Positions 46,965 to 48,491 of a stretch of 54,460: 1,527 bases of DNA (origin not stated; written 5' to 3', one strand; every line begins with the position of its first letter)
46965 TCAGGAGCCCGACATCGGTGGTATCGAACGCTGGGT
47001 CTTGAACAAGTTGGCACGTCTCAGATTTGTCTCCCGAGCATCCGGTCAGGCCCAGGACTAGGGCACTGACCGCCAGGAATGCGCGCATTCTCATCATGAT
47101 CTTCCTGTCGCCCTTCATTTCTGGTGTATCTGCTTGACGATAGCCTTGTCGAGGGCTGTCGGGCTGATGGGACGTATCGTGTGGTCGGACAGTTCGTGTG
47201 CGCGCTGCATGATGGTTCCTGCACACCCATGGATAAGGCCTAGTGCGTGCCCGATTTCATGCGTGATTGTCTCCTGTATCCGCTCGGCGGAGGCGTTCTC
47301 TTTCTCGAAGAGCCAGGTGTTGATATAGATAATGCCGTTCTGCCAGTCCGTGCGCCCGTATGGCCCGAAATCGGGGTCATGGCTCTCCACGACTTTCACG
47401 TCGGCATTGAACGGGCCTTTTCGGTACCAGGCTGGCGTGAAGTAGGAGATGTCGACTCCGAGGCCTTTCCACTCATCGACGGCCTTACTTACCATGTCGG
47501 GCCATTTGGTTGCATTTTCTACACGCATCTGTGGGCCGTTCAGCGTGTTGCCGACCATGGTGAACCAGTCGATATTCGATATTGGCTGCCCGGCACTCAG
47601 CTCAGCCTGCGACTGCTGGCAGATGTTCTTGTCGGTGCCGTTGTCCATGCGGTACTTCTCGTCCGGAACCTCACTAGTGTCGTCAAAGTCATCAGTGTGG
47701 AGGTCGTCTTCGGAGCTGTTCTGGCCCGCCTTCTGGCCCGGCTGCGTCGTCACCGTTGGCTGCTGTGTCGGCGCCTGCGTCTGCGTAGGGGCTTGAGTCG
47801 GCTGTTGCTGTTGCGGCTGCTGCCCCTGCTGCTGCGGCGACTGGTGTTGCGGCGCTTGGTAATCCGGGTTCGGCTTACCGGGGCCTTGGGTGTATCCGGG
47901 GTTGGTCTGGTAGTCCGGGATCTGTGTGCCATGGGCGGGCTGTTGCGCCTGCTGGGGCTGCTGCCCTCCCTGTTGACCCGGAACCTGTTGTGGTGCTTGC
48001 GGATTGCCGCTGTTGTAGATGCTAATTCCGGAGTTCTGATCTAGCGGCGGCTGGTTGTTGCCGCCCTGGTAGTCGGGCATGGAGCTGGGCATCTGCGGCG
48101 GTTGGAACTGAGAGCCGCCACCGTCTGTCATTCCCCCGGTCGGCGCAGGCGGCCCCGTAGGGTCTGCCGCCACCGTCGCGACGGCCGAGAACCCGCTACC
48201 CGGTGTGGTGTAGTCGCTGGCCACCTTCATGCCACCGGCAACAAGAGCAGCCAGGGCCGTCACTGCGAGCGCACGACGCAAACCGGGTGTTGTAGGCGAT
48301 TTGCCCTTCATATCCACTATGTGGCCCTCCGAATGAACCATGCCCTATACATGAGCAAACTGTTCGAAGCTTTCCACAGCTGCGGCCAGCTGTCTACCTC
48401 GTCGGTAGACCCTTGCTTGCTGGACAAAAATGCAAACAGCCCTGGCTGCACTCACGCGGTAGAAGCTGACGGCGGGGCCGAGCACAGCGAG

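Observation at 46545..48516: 34-bp direct repeats flank a lipoprotein plus secreted metzincin cassette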

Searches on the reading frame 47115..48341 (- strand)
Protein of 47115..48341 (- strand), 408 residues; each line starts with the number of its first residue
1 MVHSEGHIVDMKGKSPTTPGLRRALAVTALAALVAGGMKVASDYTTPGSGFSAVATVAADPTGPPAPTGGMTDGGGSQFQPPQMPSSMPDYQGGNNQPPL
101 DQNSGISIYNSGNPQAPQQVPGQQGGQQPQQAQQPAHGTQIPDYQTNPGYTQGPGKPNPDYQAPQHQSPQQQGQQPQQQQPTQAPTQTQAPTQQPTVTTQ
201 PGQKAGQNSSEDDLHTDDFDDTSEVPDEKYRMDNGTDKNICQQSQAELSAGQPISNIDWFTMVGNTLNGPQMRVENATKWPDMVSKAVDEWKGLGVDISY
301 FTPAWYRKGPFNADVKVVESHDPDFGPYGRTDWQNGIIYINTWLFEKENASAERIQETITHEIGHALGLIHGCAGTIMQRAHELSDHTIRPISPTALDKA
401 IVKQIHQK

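Call 13: search_protein_families(library=pfam, proteins=[window:47115-48341:-], max_evalue=0.01)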
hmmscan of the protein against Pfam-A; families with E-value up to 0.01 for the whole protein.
window:47115-48341:- (408 aa): 4 families
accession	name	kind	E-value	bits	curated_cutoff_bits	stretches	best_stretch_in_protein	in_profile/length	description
PF16313.11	DUF4953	-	0.00025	20.8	24.2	1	348-388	6-46/316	Met-zincin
PF00413.30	Peptidase_M10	-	0.00027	21.3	24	1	341-384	94-138/159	Matrixin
PF07998.17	Peptidase_M54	-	0.00097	19.6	24.4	1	347-387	137-177/194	Peptidase family M54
PF05572.19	Peptidase_M43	-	0.0054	17.1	23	0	341-377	56-90/152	Pregnancy-associated plasma protein-A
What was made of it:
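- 47115..48341 (-): Secreted or membrane-anchored metzincin ORF. The likely start is GTG 48317 or ATG 48311, after a GGAGGG. It has an N-terminal signal/TM anchor plus a P/Q-rich linker (aa ~11-208, a module shared with many other proteins) and a C-terminal metzincin catalytic domain (aa ~220-408, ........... and a Met-turn). Weak Pfam metzincin hits (call 13).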

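Call 14: search_dna_similar(query=window:47115-48341:-, collection=phages, mode=protein, max_rows=40)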
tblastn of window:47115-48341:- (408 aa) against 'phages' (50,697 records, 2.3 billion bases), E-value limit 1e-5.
Records with a match: 23; places in all: 25; records where one place covers at least 80% of the query: 0.
Best place of each record, by identity: 90-95% 4; 80-90% 10; 60-80% 9.
By first word of the organism name: Mycobacterium 23.
By host as written in the record: Mycobacterium abscessus GD43A 3; Mycobacterium abscessus GD44 1; Mycobacterium abscessus GD79 1; Mycobacterium abscessus T46 1; Mycobacterium abscessus CCUG48898T 1; Mycobacterium abscessus GD91 1; Mycobacterium abscessus T48 1; Mycobacterium abscessus T36 1; and 13 more.
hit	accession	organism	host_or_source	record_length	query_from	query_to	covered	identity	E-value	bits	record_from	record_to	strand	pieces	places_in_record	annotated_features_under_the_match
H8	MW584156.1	Mycobacterium phage prophiGD44-1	Mycobacterium abscessus GD44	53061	36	161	31%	84.3%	9e-17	89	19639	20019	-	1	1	34: membrane protein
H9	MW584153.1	Mycobacterium phage prophi79-1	Mycobacterium abscessus GD79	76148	38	161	30%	82.4%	2e-16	87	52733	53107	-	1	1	71: hypothetical protein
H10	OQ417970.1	Mycobacterium phage prophiT46-2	Mycobacterium abscessus T46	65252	38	161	30%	82.4%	4e-16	87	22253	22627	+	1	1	46: hypothetical protein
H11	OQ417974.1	Mycobacterium phage prophiCCUG48898T-1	Mycobacterium abscessus CCUG48898T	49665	36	161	31%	81.0%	4e-17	90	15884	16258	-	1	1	29: hypothetical protein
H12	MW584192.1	Mycobacterium phage prophi91-1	Mycobacterium abscessus GD91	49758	36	161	31%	81.0%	1e-16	88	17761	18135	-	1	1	32: membrane protein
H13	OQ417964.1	Mycobacterium phage prophiT48-1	Mycobacterium abscessus T48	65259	36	161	31%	80.2%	4e-20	99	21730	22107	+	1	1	44: hypothetical protein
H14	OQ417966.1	Mycobacterium phage prophiT36-1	Mycobacterium abscessus T36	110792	36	161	31%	80.2%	4e-20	99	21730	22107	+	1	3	44: hypothetical protein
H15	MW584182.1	Mycobacterium phage prophiGD43A-3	Mycobacterium abscessus GD43A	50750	36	161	31%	80.2%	3e-16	87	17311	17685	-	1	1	31: membrane protein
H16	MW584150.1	Mycobacterium phage prophi100A-2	Mycobacterium abscessus GD100A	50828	36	161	31%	80.2%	3e-16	87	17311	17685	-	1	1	31: membrane protein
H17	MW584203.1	Mycobacterium phage prophiGD33-1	Mycobacterium abscessus GD33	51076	36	161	31%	80.2%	3e-16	87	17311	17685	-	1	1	31: membrane protein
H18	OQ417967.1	Mycobacterium phage prophiT49-1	Mycobacterium abscessus T49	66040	36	161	31%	79.4%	1e-19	97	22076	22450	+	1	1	42: hypothetical protein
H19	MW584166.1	Mycobacterium phage prophi88-1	Mycobacterium abscessus GD88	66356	36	161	31%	78.6%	9e-20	98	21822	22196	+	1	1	43: hypothetical protein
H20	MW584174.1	Mycobacterium phage prophi_GD43-6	Mycobacterium abscessus GD43A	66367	36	161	31%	78.6%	9e-20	98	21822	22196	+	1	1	43: hypothetical protein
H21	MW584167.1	Mycobacterium phage prophiGD43A-5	Mycobacterium abscessus GD43A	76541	36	161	31%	78.0%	8e-15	82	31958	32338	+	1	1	63: hypothetical protein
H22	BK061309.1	Mycobacterium phage McProf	Mycobacterium chelonae strain ATCC 35752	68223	36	161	31%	67.7%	1e-9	66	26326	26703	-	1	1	50: hypothetical protein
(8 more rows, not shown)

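Call 59: find_homologous_proteins(query=window:47115-48341:-)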
Query window:47115-48341:- (408 aa): 244 proteins with E <= 0.001 among 8000 candidates; the best 120 are listed.
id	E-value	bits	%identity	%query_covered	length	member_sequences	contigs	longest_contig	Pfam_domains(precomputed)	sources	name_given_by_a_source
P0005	3.4e-267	904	97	100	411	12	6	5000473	-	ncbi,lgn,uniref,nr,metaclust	ncbi:hypothetical protein MASS_3473 [Mycobacteroides abscessus subsp. bolletii 50594]|uniref:Peptida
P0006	4.4e-193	660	77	93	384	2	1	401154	-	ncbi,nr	ncbi:hypothetical protein HNP40_002263 [Mycobacteroides chelonae]|nr:hypothetical protein [Mycobacte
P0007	1.9e-190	652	76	94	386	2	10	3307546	-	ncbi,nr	ncbi:Uncharacterised protein [Mycobacteroides abscessus subsp. massiliense]|nr:Uncharacterised prote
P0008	7.2e-173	594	68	98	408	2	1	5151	PF16313.12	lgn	-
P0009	7.3e-85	304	88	35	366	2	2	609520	-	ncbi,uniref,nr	ncbi:Uncharacterised protein [Mycobacteroides abscessus subsp. bolletii]|uniref:hypothetical protein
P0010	6.4e-83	297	68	55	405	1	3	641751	-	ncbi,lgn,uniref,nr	ncbi:hypothetical protein [Mycobacteroides franklinii]|uniref:hypothetical protein n=1 Tax=Mycobacte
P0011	3.9e-82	295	46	94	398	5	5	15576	-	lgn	-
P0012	1.0e-80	290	42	96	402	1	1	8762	-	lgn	-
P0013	4.4e-79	285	47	94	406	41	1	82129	-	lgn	-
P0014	4.9e-78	281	82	37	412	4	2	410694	-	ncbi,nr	ncbi:Uncharacterised protein [Mycobacteroides abscessus subsp. massiliense]|nr:Uncharacterised prote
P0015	2.1e-77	279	76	37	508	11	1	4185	PF01510.31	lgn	-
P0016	2.7e-77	279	82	37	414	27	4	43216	-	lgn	-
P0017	9.0e-77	277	85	35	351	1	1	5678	-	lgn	-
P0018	3.9e-76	275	43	97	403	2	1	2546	PF00413.31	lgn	-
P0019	4.5e-76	275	81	38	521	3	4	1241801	-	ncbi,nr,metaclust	ncbi:Uncharacterised protein [Mycobacteroides abscessus subsp. bolletii]|nr:Hypothetical protein ERS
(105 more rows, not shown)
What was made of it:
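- Tried and rejected: The full-length query worked (call 59).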

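Call 64: find_encoding_contigs(protein=P0005, flank=4000, max_places=10)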
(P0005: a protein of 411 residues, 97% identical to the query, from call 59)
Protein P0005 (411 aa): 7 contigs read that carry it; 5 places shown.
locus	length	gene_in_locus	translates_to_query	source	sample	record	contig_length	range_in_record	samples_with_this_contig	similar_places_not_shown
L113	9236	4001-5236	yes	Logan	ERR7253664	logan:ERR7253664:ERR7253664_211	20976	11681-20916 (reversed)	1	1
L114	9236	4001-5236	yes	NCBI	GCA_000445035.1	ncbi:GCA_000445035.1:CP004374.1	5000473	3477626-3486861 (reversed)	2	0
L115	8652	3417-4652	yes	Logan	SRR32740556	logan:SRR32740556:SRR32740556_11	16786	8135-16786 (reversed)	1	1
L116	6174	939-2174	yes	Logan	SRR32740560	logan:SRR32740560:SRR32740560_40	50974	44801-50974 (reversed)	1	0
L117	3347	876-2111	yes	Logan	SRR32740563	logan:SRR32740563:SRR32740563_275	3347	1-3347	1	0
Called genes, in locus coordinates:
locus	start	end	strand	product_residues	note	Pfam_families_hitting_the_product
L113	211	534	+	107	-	-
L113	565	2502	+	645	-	PF13930:Endonuclea_NS_2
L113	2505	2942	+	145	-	-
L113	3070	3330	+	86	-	PF10708:DUF2510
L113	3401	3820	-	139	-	-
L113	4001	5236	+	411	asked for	-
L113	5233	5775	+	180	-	-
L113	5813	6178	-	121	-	-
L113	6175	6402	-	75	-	PF23809:Phage_holin_9 (weak)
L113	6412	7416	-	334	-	-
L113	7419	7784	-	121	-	PF27131:Rv3766_C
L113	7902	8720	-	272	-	PF01510:Amidase_2 (faint)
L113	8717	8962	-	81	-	-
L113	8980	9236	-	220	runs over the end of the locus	-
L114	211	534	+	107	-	-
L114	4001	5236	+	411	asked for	-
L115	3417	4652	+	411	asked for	-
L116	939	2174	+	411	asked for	-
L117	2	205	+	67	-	?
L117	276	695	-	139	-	-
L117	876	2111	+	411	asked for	-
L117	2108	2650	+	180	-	-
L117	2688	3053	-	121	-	-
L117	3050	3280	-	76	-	PF23809:Phage_holin_9 (weak)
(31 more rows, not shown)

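Call 82: search_protein_families(library=phrogs, proteins=[window:47115-48341:-], max_evalue=0.001)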
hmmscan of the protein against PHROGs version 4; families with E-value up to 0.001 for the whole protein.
window:47115-48341:- (408 aa): 2 families
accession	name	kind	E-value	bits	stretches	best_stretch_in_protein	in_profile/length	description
phrog_35557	-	unknown function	1.1e-88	298.9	1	11-208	3-196/368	-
phrog_30921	-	unknown function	6.5e-74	250.4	1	21-208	36-223/489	-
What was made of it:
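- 47115..48341 (-): N-module: calls 14, 59, 82.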

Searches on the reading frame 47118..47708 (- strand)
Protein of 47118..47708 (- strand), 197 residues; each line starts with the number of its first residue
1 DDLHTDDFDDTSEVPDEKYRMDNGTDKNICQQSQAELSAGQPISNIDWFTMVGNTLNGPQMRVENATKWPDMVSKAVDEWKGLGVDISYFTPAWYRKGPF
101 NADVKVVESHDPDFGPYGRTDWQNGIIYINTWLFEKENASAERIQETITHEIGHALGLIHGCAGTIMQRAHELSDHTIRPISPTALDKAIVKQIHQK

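Call 42: find_homologous_proteins(query=window:47118-47708:-)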
Query seq(197 aa): 26 candidates shared short words with the query, none scored E <= 0.001.
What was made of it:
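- Tried and rejected: Homologue search with the C-terminal domain alone returned nothing (call 42).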

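Call 50: search_solved_structures(query=window:47118-47708:-, max_evalue=1, show_alignments=2)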
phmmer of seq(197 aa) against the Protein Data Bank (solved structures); distinct sequences matched with E-value up to 1: 18.
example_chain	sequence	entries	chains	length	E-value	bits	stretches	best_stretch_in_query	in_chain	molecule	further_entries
4l63_A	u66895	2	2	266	0.014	18.4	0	143-164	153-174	ECXA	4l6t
3zvs_A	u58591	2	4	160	0.041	16.9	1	141-182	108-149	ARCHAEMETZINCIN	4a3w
4axq_A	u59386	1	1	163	0.043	16.8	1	141-182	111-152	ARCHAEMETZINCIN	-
1sat_A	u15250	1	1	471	0.09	15.8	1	136-160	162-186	SERRATIA PROTEASE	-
1af0_A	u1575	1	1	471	0.092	15.8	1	136-160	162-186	SERRATIA PROTEASE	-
1srp_A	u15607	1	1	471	0.098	15.7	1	136-160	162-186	SERRALYSIN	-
4i35_A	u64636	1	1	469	0.11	15.4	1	136-160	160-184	Serralysin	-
5d7w_A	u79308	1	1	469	0.11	15.4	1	136-160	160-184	Serralysin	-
1smp_A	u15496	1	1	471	0.12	15.4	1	136-160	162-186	SERRATIA METALLO PROTEINASE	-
3hbu_P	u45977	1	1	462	0.32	14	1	139-161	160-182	Secreted protease C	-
3hbv_P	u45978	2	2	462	0.32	14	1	139-161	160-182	Secreted protease C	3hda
1go8_P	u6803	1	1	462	0.32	14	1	139-161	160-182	PROTEASE C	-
1k7g_A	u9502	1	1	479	0.34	13.9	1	139-161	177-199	secreted protease C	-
1k7i_A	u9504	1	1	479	0.34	13.9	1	139-161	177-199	secreted protease C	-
4j4m_A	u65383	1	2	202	0.41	13.6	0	133-165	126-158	zinc-dependent metalloproteinase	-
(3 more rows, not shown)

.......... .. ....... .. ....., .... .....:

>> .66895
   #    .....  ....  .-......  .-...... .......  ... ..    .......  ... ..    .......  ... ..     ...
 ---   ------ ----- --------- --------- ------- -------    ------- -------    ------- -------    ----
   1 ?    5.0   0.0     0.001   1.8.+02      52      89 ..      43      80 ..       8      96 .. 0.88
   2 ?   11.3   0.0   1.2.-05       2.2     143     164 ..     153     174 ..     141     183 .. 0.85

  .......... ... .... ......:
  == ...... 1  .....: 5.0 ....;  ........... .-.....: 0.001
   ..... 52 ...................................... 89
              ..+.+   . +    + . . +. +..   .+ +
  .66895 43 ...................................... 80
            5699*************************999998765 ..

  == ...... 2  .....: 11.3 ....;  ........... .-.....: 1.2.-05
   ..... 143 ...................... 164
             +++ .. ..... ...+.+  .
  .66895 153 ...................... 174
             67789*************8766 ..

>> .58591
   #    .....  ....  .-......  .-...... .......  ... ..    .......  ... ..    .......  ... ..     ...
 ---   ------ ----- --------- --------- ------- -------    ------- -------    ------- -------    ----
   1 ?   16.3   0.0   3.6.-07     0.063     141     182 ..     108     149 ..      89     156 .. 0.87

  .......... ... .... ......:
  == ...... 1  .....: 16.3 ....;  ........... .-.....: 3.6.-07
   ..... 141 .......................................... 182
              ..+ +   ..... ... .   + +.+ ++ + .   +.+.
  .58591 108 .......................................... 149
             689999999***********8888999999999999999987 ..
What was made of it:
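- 47115..48341 (-): PDB sequence hits are all metzincins (call 50).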

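Call 55: predict_structure(protein=window:47118-47708:-)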
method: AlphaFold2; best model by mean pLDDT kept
length: 197 residues; sequences in the alignment: 1
mean_pLDDT: 46.4   pTM: 0.42
mean pLDDT of the five models: 46.4, 43.5, 36.7, 32.8, 32.6
residues with pLDDT >= 90: 0; 70-90: 3; 50-70: 87; < 50: 107
segments of 3 or more residues with pLDDT < 50: 1-27, 45-68, 82-106, 173-197
pLDDT, mean of each block of 10 residues (from residue 1): 39 32 46 57 45 35 45 56 39 25 46 57 54 67 65 57 53 41 34 30
secondary structure, 60 per line:
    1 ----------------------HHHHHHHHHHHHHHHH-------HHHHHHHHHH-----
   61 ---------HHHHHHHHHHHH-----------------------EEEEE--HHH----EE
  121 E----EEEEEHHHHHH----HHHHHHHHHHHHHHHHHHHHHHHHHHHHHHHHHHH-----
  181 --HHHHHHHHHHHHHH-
elements in order: H23-38 H46-55 H70-81 E105-109 E119-121 E126-130 H131-136 H141-175 H183-196
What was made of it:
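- Tried and rejected: A single-sequence AF2 model was unusable (pLDDT 46, call 55) and was not used.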

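Call 68: predict_structure(alignment_id=A2)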
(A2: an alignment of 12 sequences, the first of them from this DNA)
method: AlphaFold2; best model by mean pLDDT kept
length: 188 residues; sequences in the alignment: 12
mean_pLDDT: 84.0   pTM: 0.86
mean pLDDT of the five models: 84.0, 80.7, 80.3, 69.8, 62.1
residues with pLDDT >= 90: 78; 70-90: 82; 50-70: 25; < 50: 3
segments of 3 or more residues with pLDDT < 50: none
pLDDT, mean of each block of 10 residues (from residue 1): 73 87 96 92 67 85 91 79 57 82 86 86 90 92 92 91 71 93 85
secondary structure, 60 per line:
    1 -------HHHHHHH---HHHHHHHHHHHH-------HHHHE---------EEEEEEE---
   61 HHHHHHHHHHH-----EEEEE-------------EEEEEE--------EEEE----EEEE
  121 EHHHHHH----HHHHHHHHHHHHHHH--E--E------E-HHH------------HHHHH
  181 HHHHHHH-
elements in order: H8-14 H18-29 H37-40 E51-57 H61-71 E77-81 E95-100 E109-112 E117-121 H122-127 H132-146 H176-187
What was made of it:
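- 47115..48341 (-): AF2 model pLDDT 84 (call 68).
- Tried and rejected: It was replaced by a 12-sequence alignment model (call 68).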

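Call 70: fold_search(model_id=the predicted structure, library=pdb)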
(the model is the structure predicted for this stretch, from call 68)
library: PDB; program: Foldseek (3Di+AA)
matches with E <= 10: 967; with E <= 0.001: 15
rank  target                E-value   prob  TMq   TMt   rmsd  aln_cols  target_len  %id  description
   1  2n8r_A                2.7e-05  1.00  0.53  0.60   4.6       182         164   18  Productive complex between MMP-12 and synthetic triple-helical collagen, revealed through paramagnetic NMR (released 2016-02-24)
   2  4hx3_E                3.0e-05  1.00  0.53  0.73   3.4       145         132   18  Crystal structure of Streptomyces caespitosus sermetstatin in complex with S. caespitosus snapalysin (released 2012-12-05)
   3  1bzs                  5.0e-05  1.00  0.55  0.62   5.1       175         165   15  CRYSTAL STRUCTURE OF MMP8 COMPLEXED WITH HMR2909 (released 2000-05-31)
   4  4in9_A                9.8e-05  1.00  0.57  0.66   3.8       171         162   16  Structure of karilysin MMP-like catalytic domain in complex with inhibitory tetrapeptide SWFP (released 2013-05-15)
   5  2wo9_A                1.2e-04  1.00  0.52  0.60   5.0       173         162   19  MMP12 complex with a beta hydroxy carboxylic acid (released 2009-09-08)
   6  2pjt_D                1.3e-04  1.00  0.50  0.57   5.6       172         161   15  Crystal structure of the catalytic domain of MMP-13 complexed with WAY-344 (released 2008-04-22)
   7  5zjk_A                2.4e-04  1.00  0.55  0.51   4.9       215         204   12  Structure of myroilysin (released 2019-03-20)
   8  2srt_MODEL_1_A        2.4e-04  1.00  0.48  0.51   5.4       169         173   18  CATALYTIC DOMAIN OF HUMAN STROMELYSIN-1 AT PH 5.5 AND 40OC COMPLEXED WITH INHIBITOR (released 1995-07-10)
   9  1rm8                  2.7e-04  1.00  0.52  0.57   6.1       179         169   14  Crystal structure of the catalytic domain of MMP-16/MT3-MMP: Characterization of MT-MMP specific features (released 2004-03-09)
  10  1qic_A                4.1e-04  1.00  0.49  0.56   5.3       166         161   17  CRYSTAL STRUCTURE OF STROMELYSIN CATALYTIC DOMAIN (released 2003-02-11)
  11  1ztq_A                4.1e-04  1.00  0.46  0.52   5.6       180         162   14  Crystal structure of the catalytic domain of MMP-13 complexed with WAY-033 (released 2006-05-30)
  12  3zvs_B                5.0e-04  1.00  0.47  0.53   5.7       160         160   13  Crystal structure of Archaemetzincin (AmzA) from Archaeoglobus fulgidus at 1.4 A resolution complexed with malonate (released 2012-08-08)
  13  3kej_A                5.0e-04  1.00  0.48  0.54   5.7       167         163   15  Crystal Structure of Human MMP-13 complexed with a (pyridin-4-yl)-2H-tetrazole compound (released 2010-11-10)
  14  5zjk_B                6.0e-04  1.00  0.53  0.49   5.2       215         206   12  Structure of myroilysin (released 2019-03-20)
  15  1b8y                  6.0e-04  1.00  0.51  0.57   5.5       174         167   18  X-RAY STRUCTURE OF HUMAN STROMELYSIN CATALYTIC DOMAIN COMPLEXED WITH NON-PEPTIDE INHIBITORS: IMPLICATIONS FOR INHIBITOR  (released 1999-08-31)
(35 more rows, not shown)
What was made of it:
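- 47115..48341 (-): Foldseek top hits are MMP-12, snapalysin, MMP-8 and karilysin, probability 1.0 (call 70).
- On Metzincin zinc metalloprotease: Foldseek PDB hits are MMP-12, snapalysin, MMP-8, karilysin, myroilysin and archaemetzincin, probability 1.0, TM 0.5-0.73 (call 70).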
